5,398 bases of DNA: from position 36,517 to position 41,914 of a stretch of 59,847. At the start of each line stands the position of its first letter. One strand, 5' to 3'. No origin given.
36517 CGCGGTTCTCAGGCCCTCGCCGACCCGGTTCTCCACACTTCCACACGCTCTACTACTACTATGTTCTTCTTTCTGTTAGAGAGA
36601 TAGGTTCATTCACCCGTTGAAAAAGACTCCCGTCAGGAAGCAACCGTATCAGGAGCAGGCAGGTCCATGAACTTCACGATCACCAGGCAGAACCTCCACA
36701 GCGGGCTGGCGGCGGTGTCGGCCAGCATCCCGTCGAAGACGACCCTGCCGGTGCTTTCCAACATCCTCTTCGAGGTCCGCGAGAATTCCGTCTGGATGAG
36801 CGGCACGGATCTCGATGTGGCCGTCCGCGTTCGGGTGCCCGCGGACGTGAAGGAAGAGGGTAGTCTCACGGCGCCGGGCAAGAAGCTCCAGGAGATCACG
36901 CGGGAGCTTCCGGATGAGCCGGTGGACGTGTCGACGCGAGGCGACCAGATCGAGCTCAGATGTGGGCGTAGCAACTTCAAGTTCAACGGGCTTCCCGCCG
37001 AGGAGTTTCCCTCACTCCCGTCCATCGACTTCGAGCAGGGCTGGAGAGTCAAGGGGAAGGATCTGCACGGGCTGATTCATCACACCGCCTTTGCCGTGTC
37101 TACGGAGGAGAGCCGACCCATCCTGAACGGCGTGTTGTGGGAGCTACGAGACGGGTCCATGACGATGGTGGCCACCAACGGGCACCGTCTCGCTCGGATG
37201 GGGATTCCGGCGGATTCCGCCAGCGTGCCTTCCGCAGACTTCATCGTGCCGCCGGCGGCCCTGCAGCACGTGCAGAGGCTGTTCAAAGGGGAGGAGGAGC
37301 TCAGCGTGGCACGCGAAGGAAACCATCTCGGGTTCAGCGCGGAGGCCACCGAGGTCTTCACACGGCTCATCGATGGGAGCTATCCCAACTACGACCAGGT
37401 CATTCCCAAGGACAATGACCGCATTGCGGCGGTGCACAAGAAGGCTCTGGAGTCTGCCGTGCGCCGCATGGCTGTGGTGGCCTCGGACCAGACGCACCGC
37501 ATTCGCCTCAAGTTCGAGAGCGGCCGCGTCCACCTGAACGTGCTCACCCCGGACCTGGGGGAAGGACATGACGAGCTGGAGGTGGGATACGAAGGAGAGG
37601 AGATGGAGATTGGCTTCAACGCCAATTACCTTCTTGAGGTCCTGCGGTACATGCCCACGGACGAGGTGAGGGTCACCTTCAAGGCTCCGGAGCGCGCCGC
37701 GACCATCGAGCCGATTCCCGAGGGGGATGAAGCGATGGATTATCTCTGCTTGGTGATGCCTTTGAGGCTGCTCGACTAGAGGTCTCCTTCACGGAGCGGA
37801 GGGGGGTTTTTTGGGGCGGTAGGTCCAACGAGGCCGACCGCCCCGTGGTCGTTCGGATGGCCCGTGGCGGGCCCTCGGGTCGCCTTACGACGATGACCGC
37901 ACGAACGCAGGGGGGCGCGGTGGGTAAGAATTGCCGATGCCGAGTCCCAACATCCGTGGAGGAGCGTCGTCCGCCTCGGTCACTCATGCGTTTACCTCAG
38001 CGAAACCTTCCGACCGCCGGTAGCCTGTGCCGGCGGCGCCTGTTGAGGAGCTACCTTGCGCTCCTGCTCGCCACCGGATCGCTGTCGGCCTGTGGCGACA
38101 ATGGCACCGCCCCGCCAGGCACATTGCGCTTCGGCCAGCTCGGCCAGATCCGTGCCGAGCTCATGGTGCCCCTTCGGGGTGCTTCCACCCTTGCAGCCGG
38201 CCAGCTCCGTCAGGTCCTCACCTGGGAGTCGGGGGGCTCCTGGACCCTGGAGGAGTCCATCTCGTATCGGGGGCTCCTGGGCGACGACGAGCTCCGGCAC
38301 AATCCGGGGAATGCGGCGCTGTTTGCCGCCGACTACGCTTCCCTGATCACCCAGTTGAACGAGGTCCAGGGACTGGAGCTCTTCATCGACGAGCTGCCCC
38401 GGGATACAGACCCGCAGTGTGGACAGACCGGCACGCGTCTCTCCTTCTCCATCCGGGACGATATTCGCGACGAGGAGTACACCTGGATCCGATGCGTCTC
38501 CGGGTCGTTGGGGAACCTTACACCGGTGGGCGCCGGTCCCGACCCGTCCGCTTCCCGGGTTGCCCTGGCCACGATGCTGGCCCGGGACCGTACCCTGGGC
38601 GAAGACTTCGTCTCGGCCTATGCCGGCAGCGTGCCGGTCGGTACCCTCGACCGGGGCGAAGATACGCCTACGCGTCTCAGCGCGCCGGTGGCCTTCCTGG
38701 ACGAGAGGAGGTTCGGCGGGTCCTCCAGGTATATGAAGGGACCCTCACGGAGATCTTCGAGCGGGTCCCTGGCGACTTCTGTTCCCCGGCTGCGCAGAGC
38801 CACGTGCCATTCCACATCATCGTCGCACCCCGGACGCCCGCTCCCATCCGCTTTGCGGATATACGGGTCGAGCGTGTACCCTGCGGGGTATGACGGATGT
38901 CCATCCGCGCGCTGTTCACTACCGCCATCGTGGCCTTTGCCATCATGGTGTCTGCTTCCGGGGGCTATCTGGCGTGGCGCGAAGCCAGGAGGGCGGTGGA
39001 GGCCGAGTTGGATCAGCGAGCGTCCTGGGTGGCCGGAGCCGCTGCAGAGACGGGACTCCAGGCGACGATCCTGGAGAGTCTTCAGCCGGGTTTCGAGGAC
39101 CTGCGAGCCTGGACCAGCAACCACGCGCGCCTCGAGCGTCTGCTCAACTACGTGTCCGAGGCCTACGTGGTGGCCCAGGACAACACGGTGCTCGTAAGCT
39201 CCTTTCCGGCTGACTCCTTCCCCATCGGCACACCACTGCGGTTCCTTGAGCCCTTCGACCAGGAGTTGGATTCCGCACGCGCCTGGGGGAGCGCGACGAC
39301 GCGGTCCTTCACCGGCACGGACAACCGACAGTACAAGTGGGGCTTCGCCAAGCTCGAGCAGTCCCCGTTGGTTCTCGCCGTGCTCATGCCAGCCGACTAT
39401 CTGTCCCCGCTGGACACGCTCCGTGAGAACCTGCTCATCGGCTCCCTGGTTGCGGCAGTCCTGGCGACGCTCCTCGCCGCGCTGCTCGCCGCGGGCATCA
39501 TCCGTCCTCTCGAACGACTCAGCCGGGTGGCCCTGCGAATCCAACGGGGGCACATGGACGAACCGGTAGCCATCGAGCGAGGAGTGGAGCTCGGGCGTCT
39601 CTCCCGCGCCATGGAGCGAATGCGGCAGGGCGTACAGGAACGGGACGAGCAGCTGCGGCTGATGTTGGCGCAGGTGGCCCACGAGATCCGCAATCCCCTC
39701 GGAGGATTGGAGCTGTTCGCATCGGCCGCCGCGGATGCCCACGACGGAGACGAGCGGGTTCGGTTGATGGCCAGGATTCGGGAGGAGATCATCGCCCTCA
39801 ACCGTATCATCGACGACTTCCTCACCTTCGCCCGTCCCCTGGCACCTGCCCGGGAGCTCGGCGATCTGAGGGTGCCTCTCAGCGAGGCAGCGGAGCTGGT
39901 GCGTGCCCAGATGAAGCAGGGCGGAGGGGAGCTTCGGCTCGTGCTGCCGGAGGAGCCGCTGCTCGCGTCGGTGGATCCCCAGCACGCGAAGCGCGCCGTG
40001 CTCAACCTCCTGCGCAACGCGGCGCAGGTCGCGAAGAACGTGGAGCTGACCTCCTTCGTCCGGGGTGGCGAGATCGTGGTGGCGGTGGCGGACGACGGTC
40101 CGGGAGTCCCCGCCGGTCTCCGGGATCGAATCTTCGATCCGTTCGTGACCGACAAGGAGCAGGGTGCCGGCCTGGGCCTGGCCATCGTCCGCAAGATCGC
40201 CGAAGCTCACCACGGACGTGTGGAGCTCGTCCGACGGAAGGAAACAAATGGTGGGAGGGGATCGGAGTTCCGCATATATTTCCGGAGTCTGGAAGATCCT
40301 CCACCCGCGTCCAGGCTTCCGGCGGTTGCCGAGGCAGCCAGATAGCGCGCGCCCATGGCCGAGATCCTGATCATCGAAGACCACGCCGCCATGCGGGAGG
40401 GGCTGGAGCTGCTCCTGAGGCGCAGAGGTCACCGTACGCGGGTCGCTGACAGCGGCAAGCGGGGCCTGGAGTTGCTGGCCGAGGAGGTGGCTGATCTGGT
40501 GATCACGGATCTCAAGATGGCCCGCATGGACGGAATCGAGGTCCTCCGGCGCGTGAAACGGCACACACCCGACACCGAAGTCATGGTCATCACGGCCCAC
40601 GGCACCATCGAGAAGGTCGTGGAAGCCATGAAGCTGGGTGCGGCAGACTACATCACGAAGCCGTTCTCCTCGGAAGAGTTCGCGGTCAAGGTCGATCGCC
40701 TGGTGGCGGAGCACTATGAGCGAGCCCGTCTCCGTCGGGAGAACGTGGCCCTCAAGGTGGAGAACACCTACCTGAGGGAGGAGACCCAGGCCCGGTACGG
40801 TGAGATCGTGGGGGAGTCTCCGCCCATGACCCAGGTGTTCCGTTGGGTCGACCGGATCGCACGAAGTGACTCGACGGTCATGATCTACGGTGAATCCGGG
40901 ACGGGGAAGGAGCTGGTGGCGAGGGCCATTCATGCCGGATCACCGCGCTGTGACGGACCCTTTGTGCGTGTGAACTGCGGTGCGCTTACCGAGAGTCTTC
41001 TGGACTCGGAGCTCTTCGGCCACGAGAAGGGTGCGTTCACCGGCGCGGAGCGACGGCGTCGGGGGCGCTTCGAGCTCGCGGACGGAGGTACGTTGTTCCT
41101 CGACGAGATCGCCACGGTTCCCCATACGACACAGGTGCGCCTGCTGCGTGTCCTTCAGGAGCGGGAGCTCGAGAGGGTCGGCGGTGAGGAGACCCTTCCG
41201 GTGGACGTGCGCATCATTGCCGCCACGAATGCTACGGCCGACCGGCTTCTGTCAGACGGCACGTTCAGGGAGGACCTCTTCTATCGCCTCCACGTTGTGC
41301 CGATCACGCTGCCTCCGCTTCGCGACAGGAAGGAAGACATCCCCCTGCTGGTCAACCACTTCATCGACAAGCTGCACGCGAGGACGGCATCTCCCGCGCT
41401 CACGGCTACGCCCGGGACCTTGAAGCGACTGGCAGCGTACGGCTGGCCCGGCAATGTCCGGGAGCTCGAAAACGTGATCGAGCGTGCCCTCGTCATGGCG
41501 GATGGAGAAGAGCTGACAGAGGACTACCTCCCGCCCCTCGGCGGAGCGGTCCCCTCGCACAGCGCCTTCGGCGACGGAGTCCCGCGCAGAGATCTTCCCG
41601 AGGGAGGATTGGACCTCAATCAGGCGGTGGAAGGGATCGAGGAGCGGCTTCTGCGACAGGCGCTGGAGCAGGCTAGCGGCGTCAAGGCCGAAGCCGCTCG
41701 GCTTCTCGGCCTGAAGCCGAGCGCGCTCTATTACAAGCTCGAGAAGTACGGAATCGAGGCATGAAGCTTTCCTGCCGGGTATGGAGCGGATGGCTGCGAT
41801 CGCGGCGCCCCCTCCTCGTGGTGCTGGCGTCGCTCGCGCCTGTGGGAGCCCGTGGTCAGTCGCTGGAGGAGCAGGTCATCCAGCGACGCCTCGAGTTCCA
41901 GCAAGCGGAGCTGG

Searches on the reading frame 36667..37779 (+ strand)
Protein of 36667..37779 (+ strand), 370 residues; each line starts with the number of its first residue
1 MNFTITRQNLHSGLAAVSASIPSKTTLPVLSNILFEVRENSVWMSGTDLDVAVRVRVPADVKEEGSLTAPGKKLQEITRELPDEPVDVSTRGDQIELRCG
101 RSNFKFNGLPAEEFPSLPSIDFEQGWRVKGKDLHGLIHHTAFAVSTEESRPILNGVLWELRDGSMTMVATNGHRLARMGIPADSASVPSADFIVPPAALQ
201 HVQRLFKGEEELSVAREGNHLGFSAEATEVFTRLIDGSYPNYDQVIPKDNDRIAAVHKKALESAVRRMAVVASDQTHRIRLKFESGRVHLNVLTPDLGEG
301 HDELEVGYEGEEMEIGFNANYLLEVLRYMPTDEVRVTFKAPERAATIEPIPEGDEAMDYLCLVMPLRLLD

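Call 57: search_protein_families(library=pfam, max_evalue=0.0001, proteins=[window:36667-37779:+])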
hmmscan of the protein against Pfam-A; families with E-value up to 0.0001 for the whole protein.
window:36667-37779:+ (370 aa): 3 families
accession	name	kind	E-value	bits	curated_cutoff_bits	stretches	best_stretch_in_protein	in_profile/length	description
PF00712.24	DNA_pol3_beta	-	2.8e-38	131.2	24.4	1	1-118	1-120/120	DNA polymerase III beta subunit, N-terminal domain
PF02767.21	DNA_pol3_beta_2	-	9.2e-32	110.2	27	1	128-241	2-116/116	DNA polymerase III beta subunit, central domain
PF02768.20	DNA_pol3_beta_3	-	3.2e-25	88.7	27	1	244-361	2-117/121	DNA polymerase III beta subunit, C-terminal domain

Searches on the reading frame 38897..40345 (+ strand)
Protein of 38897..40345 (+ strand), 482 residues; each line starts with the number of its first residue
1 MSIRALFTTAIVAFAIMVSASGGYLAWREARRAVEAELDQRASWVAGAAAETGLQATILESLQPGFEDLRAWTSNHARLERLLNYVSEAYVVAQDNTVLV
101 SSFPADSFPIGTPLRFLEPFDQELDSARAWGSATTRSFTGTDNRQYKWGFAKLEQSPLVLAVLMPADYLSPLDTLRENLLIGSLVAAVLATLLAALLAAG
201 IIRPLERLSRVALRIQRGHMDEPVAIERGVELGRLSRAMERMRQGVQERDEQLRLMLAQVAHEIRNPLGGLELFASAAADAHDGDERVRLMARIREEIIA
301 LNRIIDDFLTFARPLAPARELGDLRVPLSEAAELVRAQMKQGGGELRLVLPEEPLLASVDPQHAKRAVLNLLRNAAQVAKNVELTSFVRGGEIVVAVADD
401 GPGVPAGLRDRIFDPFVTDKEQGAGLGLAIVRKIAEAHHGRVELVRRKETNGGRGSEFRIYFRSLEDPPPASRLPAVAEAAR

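Call 57: search_protein_families(library=pfam, max_evalue=0.0001, proteins=[window:38897-40345:+])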
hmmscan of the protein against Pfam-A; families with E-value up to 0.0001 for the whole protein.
window:38897-40345:+ (482 aa): 3 families
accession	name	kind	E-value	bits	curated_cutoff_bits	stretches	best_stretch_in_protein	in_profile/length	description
PF02518.31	HATPase_c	-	1.3e-20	74.3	26.4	1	360-463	2-108/111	Histidine kinase-, DNA gyrase B-, and HSP90-like ATPase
PF00512.31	HisKA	-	6.5e-12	45.8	26.9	1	253-314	2-63/66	His Kinase A (phospho-acceptor) domain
PF00672.30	HAMP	-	1.1e-10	42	25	1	197-247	2-52/53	HAMP domain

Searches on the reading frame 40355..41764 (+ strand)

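Call 57: search_protein_families(library=pfam, max_evalue=0.0001, proteins=[window:40355-41764:+])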
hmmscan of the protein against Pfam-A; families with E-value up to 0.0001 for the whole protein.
window:40355-41764:+ (469 aa): 7 families
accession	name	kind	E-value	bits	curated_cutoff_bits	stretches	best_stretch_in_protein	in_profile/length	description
PF00158.32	Sigma54_activat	-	9.4e-70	234.1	20.2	1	151-317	1-167/168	Sigma-54 interaction domain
PF00072.30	Response_reg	-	2.8e-31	108.4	30.2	1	4-112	1-109/111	Response regulator receiver domain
PF25601.1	AAA_lid_14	-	4.6e-24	84.5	27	1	323-394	1-72/87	AAA+ ATPase lid domain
PF14532.12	Sigma54_activ_2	-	3.2e-18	66.8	25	1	152-322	1-138/138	Sigma-54 interaction domain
PF02954.25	HTH_8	-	7.5e-13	48.4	22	1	426-465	3-42/42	Bacterial regulatory protein, Fis family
PF07728.20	AAA_5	-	6.2e-08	33.2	22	1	175-295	2-125/139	AAA domain (dynein-related subfamily)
PF00004.35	AAA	-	6.7e-06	27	21.2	1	175-298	1-114/131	ATPase family associated with various cellular activities (AAA)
